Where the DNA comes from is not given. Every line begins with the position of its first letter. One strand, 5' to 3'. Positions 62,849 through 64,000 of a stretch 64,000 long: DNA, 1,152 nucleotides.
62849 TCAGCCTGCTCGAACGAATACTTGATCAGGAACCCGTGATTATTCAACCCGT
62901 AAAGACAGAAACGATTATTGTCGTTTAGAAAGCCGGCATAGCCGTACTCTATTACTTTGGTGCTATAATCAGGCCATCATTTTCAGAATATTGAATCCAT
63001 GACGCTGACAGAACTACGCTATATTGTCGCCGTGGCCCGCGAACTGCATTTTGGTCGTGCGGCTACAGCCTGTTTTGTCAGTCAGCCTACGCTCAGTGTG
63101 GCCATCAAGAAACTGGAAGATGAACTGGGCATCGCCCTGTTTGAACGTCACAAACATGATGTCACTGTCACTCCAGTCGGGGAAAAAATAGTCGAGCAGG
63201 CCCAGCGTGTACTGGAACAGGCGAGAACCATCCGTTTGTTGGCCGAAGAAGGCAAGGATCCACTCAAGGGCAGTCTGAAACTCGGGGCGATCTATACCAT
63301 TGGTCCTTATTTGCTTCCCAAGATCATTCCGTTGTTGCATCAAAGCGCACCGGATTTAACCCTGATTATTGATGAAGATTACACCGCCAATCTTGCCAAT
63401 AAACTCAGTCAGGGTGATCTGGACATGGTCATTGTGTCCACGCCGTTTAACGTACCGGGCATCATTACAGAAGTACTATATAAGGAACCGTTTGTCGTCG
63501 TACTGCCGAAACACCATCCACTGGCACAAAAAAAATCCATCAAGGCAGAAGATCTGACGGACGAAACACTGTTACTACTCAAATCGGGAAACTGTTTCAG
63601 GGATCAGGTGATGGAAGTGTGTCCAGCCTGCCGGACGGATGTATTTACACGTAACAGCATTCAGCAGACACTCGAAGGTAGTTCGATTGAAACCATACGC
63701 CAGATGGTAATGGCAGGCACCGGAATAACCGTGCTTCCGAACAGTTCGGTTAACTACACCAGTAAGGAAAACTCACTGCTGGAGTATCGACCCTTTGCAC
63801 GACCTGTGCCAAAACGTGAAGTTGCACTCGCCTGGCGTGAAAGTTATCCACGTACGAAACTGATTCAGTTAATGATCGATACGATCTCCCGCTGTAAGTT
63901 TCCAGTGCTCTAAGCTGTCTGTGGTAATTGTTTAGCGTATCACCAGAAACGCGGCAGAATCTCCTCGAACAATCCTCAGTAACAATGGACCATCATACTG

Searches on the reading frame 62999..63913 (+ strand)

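Call 66: search_protein_families(library=pfam, proteins=[window:62999-63913:+], max_evalue=0.00001)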
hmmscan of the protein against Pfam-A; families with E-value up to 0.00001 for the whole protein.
window:62999-63913:+ (304 aa): 2 families
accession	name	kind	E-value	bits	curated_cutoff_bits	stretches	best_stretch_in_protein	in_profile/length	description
PF03466.25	LysR_substrate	-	1.3e-50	172.1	28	1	88-296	3-204/209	LysR substrate binding domain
PF00126.33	HTH_1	-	1.1e-19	70.6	26.6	1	3-62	1-60/60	Bacterial regulatory helix-turn-helix protein, lysR family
